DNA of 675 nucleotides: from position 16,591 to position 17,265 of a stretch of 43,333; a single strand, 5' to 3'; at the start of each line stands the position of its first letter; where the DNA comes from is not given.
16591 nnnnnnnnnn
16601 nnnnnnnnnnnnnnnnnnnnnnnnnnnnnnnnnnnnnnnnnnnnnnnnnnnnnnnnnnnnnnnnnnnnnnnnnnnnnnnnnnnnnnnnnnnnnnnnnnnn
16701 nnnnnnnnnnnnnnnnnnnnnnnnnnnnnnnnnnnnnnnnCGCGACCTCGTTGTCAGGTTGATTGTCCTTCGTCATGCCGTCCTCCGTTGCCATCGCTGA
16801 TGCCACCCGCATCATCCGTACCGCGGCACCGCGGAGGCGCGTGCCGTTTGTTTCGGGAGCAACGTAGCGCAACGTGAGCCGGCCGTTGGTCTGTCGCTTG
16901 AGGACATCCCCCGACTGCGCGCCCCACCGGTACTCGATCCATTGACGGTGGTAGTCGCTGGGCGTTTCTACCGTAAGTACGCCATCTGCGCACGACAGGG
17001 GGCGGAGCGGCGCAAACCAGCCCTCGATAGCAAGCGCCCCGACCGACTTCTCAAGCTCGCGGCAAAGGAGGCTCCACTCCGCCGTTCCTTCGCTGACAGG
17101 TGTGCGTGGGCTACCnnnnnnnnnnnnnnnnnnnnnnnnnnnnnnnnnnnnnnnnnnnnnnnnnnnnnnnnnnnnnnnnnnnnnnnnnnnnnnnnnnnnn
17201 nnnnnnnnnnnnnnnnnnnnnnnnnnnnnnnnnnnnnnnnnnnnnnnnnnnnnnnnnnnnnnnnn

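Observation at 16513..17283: BY-kinase with a long C-terminal extension containing a DnaA-domain-I-like module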

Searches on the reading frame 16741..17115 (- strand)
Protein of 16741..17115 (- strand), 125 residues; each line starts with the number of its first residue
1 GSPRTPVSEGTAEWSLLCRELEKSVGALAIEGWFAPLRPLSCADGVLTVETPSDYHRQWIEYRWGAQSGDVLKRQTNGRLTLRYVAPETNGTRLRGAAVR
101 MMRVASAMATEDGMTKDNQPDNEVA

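Call 13: search_solved_structures(query=window:16741-17115:-, max_evalue=10, show_alignments=3)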
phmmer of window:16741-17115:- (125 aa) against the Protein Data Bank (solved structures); distinct sequences matched with E-value up to 10: 2.
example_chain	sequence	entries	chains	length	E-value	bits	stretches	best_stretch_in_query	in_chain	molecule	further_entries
4tps_B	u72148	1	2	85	1.5e-05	28.5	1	14-88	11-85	Chromosomal replication initiator protein DnaA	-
8btg_A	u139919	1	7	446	0.00011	25.7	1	14-90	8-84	Chromosomal replication initiator protein DnaA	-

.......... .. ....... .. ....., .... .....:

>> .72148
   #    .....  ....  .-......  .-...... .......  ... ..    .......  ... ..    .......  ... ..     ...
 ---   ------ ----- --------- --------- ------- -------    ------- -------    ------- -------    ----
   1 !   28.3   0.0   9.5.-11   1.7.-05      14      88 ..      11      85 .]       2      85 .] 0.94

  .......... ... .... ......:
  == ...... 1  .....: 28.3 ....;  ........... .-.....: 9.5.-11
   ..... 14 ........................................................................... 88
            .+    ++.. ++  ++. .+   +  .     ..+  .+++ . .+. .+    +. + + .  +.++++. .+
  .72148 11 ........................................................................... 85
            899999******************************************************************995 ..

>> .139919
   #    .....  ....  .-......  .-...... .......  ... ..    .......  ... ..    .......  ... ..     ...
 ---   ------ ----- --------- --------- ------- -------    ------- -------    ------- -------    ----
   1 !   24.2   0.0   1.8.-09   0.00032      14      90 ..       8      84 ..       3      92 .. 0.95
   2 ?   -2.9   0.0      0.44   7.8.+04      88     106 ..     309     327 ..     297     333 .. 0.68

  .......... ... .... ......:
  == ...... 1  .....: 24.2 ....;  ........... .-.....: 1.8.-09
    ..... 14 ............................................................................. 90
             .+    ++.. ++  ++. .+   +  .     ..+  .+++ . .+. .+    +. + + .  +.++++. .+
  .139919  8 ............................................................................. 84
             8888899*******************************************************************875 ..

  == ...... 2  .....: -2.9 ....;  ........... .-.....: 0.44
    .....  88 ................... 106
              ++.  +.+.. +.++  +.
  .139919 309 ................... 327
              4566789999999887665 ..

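Call 17: search_protein_representatives(protein=window:16741-17115:-)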
Query: 125 residues. Proteins with E-value up to 0.001 (for the whole library): 50; up to 1e-10: 1; up to 1e-30: 0. The best 50 are listed.
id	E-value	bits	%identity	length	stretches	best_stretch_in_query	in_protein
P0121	4.2e-11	59.4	26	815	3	6-68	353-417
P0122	6.1e-08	49.1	26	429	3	13-72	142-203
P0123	2.0e-06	44.3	32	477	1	12-99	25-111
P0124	2.4e-06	44.0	47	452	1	13-76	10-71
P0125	3.8e-06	43.4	34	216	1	14-90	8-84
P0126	1.2e-05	41.8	33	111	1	13-93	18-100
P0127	1.3e-05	41.6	27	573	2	14-91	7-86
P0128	1.4e-05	41.5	29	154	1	12-86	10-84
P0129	1.5e-05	41.4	31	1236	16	21-49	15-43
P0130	1.9e-05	41.1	35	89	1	13-72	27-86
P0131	2.1e-05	40.9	34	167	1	13-86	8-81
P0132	2.3e-05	40.8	33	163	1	14-86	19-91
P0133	3.2e-05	40.4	35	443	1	14-86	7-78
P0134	3.4e-05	40.3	24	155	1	9-90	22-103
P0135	4.3e-05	39.9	31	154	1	11-77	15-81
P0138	6.8e-05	39.3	39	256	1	3-64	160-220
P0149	2.3e-04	37.6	27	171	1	3-86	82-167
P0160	4.2e-04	36.8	40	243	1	7-65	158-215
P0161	4.5e-04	36.7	34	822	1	13-85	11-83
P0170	9.1e-04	35.7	31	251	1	13-80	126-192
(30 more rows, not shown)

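Call 18: search_protein_families(library=pfam, proteins=[P0121, P0122, P0129, P0138, P0160, P0170, P0149, P0161, P0127, P0125], max_evalue=0.001)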
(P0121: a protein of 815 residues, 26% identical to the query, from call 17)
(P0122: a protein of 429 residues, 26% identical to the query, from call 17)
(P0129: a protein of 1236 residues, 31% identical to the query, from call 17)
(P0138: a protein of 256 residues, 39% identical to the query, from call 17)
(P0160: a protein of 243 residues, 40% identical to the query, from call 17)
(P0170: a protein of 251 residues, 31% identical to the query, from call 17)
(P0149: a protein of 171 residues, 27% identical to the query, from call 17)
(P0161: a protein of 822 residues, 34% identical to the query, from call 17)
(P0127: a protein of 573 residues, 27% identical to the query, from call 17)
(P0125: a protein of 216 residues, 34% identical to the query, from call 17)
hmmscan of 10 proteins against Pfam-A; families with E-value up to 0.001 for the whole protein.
P0121 (815 aa): 4 families
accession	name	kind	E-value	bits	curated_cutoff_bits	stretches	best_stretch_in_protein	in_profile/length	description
PF00308.24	Bac_DnaA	-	1.2e-58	198.3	23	1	477-636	1-161/162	Bacterial DnaA ATPAse domain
PF11638.13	DnaA_N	-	9.8e-41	137.8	24.6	3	266-325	2-62/65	DnaA N-terminal domain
PF08299.17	Bac_DnaA_C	-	9.1e-16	58.1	31.5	1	726-788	4-66/69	Bacterial dnaA protein helix-turn-helix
PF01695.23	IstB_IS21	-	5.4e-09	36.3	24.1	1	514-616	96-195/238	IstB-like ATP binding protein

P0122 (429 aa): 2 families
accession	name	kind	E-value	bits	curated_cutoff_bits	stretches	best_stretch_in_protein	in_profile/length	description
PF11638.13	DnaA_N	-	5e-24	84.2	24.6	2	142-203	3-63/65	DnaA N-terminal domain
PF20964.2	DnaX_C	-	5.7e-10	39.6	26.2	0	139-227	12-97/113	DNA polymerase III subunit tau, C-terminal domain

P0129 (1236 aa): 4 families
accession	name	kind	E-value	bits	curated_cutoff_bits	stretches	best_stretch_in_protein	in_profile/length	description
PF09558.15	DUF2375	-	1.1e-10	41.8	27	0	76-95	31-50/69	Protein of unknown function (DUF2375)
PF19713.4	DUF6208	-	4.7e-08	32.7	25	0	22-68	64-110/316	Family of unknown function (DUF6208)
PF12273.13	RCR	-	2.4e-07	31.9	27.8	0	1164-1184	24-44/117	Chitin synthesis regulation, resistance to Congo red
PF05631.20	MFS_5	-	2.3e-06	27.2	25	0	42-83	156-197/356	Sugar-tranasporters, 12 TM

P0138 (256 aa): 1 family
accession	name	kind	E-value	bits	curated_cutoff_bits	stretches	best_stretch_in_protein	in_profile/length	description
PF11638.13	DnaA_N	-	2.6e-10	40.3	24.6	1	170-228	3-63/65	DnaA N-terminal domain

P0160 (243 aa): 3 families
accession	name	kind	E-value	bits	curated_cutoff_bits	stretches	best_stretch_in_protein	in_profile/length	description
PF11638.13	DnaA_N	-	2.3e-07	30.9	24.6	1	173-223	13-64/65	DnaA N-terminal domain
PF13545.12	HTH_Crp_2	-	0.00023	21.5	27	1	52-90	18-56/70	Crp-like helix-turn-helix domain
PF21715.3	CggR_N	-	0.00073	19.6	30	0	56-93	17-54/71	CggR N-terminal DNA binding domain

P0170 (251 aa): 1 family
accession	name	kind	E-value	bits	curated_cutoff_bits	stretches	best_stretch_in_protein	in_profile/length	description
PF11638.13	DnaA_N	-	1e-23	83.2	24.6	1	125-186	2-64/65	DnaA N-terminal domain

P0149 (171 aa): 1 family
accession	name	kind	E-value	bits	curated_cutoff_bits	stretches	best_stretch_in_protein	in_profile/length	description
PF11638.13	DnaA_N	-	5.3e-10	39.3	24.6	1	93-152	2-62/65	DnaA N-terminal domain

P0161 (822 aa): 1 family
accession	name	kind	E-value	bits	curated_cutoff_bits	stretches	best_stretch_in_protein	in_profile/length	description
PF11638.13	DnaA_N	-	2.9e-09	36.9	24.6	1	10-66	2-59/65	DnaA N-terminal domain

P0127 (573 aa): 1 family
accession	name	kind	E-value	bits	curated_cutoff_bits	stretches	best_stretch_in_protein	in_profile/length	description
PF11638.13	DnaA_N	-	7.1e-22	77.4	24.6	2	91-152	2-64/65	DnaA N-terminal domain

P0125 (216 aa): 2 families
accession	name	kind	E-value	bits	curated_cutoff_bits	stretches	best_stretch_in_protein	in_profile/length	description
PF00308.24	Bac_DnaA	-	2.1e-31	109.7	23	1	110-192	1-83/162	Bacterial DnaA ATPAse domain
PF11638.13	DnaA_N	-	4e-10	39.7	24.6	1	7-60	3-57/65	DnaA N-terminal domain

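Call 33: list_cluster_members(proteins=[P0124, P0123, P0121, P0122, P0138, P0160, P0170, P0127, P0002, P0010])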
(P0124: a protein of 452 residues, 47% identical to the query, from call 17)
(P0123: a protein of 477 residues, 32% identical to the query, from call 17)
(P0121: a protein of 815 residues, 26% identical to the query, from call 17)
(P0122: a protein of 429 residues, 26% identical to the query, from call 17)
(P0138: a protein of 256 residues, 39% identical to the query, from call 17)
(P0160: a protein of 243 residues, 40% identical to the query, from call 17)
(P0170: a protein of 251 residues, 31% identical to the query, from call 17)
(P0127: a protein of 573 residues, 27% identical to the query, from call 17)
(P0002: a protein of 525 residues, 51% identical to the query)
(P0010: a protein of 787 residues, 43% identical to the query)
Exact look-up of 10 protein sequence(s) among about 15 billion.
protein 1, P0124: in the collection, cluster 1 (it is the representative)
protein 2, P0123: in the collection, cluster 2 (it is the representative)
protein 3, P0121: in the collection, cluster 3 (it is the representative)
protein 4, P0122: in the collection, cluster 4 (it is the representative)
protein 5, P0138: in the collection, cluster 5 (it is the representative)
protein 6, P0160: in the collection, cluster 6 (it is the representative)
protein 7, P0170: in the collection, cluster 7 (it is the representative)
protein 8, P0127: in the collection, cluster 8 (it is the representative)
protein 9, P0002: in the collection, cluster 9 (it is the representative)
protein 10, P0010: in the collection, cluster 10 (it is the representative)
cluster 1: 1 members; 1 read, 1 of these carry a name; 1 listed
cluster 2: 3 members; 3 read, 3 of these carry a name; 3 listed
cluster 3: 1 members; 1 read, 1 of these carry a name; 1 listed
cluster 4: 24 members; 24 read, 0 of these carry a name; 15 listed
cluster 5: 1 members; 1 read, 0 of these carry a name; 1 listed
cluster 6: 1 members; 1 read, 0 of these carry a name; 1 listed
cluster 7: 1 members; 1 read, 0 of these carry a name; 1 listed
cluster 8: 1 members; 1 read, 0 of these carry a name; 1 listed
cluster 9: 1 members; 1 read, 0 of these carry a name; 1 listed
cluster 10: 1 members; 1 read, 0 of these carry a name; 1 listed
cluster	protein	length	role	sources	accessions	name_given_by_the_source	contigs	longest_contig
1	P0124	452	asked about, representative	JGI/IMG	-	chromosomal replication initiator protein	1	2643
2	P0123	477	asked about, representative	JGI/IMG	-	chromosomal replication initiator protein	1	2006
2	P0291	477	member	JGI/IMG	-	chromosomal replication initiator protein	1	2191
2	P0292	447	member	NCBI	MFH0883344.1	MAG: chromosomal replication initiator protein DnaA, partial [bacterium]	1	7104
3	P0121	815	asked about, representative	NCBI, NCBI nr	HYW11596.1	MAG TPA: chromosomal replication initiator protein DnaA, partial [Longimicrobium sp.] | chromosomal replication initiator protein DnaA [Longimicrobium sp.]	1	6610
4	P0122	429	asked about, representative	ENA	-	-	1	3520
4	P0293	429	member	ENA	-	-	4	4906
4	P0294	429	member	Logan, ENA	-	-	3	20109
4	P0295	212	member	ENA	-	-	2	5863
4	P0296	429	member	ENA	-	-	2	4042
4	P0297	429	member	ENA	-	-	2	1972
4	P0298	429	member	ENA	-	-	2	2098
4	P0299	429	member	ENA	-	-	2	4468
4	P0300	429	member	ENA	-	-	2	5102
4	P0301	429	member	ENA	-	-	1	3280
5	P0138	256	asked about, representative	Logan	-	-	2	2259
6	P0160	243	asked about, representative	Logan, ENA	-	-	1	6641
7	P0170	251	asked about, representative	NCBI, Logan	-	-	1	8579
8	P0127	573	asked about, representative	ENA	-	-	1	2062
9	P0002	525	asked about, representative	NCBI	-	-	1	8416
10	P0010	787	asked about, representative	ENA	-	-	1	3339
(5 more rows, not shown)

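Call 37: predict_structure(alignment_id=A2)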
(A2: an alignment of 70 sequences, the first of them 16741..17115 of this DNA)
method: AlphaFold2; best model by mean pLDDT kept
length: 125 residues; sequences in the alignment: 70
mean_pLDDT: 78.7   pTM: 0.62
mean pLDDT of the five models: 78.7, 78.5, 76.6, 76.4, 76.1
residues with pLDDT >= 90: 69; 70-90: 11; 50-70: 35; < 50: 10
segments of 3 or more residues with pLDDT < 50: 4-9
pLDDT, mean of each block of 10 residues (from residue 1): 49 92 91 92 94 93 95 95 86 53 57 54 66
secondary structure, 60 per line:
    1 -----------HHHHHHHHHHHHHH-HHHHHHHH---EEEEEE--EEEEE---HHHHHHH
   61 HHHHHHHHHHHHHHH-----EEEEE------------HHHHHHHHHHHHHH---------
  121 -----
elements in order: H12-25 H27-34 E38-43 E46-50 H54-75 E81-85 H98-111

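Call 39: fold_search(model_id=the predicted structure, library=pdb)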
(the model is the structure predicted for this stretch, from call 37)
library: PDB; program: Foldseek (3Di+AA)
matches with E <= 10: 697; with E <= 0.001: 3
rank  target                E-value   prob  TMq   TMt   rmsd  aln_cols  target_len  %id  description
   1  4tps_D                3.1e-06  1.00  0.55  0.78   1.6        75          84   24  Sporulation Inhibitor of DNA Replication, SirA, in complex with Domain I of DnaA (released 2014-07-30)
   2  4tps_B                6.9e-06  1.00  0.54  0.80   1.6        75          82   24  Sporulation Inhibitor of DNA Replication, SirA, in complex with Domain I of DnaA (released 2014-07-30)
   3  2e0g_MODEL_1_A        6.5e-04  1.00  0.53  0.60  17.5       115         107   15  DnaA N-terminal domain (released 2007-05-01)
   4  2wp0_C                4.7e-03  1.00  0.50  0.70   2.4        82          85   17  Crystal structure of a HobA-DnaA (domain I-II) complex from Helicobacter pylori. (released 2009-11-17)
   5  2wp0_D                5.0e-03  1.00  0.50  0.69   2.5        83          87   17  Crystal structure of a HobA-DnaA (domain I-II) complex from Helicobacter pylori. (released 2009-11-17)
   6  7ykm                  8.6e-03  1.00  0.42  0.59   3.4        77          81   17  Structure of DciA DUF721 domain from Deinococcus radiodurans (released 2023-08-02)
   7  8a3v_D                8.6e-03  1.00  0.45  0.39  10.1       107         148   17  Crystal structure of the Vibrio cholerae replicative helicase (VcDnaB) in complex with its loader protein (VcDciA) (released 2023-02-15)
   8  8a3v_C                1.4e-02  0.99  0.45  0.38  15.3       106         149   18  Crystal structure of the Vibrio cholerae replicative helicase (VcDnaB) in complex with its loader protein (VcDciA) (released 2023-02-15)
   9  2jmp_MODEL_1_A        1.8e-02  0.97  0.43  0.52  15.8       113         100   13  Structure for the N-terminus of chromosomal replication initiation protein dnaA from M. genitalium (released 2007-07-17)
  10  7qca_SH0              1.8e-02  0.93  0.43  0.35   7.3       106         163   13  Spraguea lophii ribosome (released 2022-11-30)
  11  5fku_E                3.8e-02  0.44  0.28  0.29  12.9       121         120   10  cryo-EM structure of the E. coli replicative DNA polymerase complex in DNA free state (DNA polymerase III alpha, beta, (released 2015-11-25)
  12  4v88_CH               6.1e-02  0.66  0.39  0.29   9.7       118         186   14  The structure of the eukaryotic ribosome at 3.0 A resolution. (released 2014-07-09)
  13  9kkf_SH               6.1e-02  0.60  0.37  0.28   9.4       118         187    9  Structure of the human 40S ribosome complexed with HCV IRES and eIF3 (released 2025-12-03)
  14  3j6x_S7               7.0e-02  0.57  0.37  0.27   9.9       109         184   15  S. cerevisiae 80S ribosome bound with Taura syndrome virus (TSV) IRES, 5 degree rotation (Class II) (released 2014-06-11)
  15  5a2q_H                8.6e-02  0.57  0.37  0.26   9.4       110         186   11  Structure of the HCV IRES bound to the human ribosome (released 2015-07-15)
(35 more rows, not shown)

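Call 64: search_protein_families(library=phrogs, proteins=[window:16741-17115:-], max_evalue=0.01)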
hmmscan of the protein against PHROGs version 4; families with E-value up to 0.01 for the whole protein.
window:16741-17115:- (125 aa): 0 families
